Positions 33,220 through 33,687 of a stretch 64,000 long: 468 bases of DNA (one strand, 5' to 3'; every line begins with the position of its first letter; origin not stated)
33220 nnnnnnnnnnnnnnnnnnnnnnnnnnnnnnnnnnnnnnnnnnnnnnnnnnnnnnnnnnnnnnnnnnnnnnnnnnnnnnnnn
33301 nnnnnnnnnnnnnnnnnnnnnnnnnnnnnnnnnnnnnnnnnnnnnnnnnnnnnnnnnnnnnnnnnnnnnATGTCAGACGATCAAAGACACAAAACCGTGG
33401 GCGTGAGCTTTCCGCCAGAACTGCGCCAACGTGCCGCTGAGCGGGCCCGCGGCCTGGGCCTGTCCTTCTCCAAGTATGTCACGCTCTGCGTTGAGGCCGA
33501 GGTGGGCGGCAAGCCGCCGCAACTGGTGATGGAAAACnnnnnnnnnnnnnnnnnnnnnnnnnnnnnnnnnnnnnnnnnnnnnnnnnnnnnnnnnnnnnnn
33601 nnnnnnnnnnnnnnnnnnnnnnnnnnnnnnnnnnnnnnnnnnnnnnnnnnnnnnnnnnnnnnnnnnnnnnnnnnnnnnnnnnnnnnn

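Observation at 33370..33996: RHH DNA-binding domain fused to a PD-(D/E)XK restriction-endonuclease-like domain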

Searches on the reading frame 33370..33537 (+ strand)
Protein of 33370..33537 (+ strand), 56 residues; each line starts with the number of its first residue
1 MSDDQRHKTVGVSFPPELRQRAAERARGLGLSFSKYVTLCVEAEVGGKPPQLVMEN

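Call 94: search_solved_structures(query=A6, max_evalue=10, show_alignments=3)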
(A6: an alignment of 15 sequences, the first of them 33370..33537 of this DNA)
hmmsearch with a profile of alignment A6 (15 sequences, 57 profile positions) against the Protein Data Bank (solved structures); distinct sequences matched with E-value up to 10: 8.
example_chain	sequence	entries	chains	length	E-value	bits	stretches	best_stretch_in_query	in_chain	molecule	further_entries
7wj0_A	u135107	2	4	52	0.15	15.1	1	12-55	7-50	Antitoxin MazE6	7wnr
9kkd_A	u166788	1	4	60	0.25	14.4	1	13-52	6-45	Ribbon-helix-helix protein, CopG family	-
4zqi_A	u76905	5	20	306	0.27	14.3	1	26-42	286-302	D-alanine--D-alanine ligase | D-alanine-D-alanine ligase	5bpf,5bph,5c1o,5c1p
3v4z_A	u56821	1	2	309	0.27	14.3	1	26-42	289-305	D-alanine--D-alanine ligase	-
9tz5_e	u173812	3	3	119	0.93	12.5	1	24-47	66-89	Large ribosomal subunit protein bL20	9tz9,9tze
2k9i_A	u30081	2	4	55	1.4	12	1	11-50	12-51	Uncharacterized protein ORF56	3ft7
7ah0_A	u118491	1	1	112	7.8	9.6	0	9-27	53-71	4D2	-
8ccr_A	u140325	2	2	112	7.8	9.6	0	9-27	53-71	4D2 (mutant T19D)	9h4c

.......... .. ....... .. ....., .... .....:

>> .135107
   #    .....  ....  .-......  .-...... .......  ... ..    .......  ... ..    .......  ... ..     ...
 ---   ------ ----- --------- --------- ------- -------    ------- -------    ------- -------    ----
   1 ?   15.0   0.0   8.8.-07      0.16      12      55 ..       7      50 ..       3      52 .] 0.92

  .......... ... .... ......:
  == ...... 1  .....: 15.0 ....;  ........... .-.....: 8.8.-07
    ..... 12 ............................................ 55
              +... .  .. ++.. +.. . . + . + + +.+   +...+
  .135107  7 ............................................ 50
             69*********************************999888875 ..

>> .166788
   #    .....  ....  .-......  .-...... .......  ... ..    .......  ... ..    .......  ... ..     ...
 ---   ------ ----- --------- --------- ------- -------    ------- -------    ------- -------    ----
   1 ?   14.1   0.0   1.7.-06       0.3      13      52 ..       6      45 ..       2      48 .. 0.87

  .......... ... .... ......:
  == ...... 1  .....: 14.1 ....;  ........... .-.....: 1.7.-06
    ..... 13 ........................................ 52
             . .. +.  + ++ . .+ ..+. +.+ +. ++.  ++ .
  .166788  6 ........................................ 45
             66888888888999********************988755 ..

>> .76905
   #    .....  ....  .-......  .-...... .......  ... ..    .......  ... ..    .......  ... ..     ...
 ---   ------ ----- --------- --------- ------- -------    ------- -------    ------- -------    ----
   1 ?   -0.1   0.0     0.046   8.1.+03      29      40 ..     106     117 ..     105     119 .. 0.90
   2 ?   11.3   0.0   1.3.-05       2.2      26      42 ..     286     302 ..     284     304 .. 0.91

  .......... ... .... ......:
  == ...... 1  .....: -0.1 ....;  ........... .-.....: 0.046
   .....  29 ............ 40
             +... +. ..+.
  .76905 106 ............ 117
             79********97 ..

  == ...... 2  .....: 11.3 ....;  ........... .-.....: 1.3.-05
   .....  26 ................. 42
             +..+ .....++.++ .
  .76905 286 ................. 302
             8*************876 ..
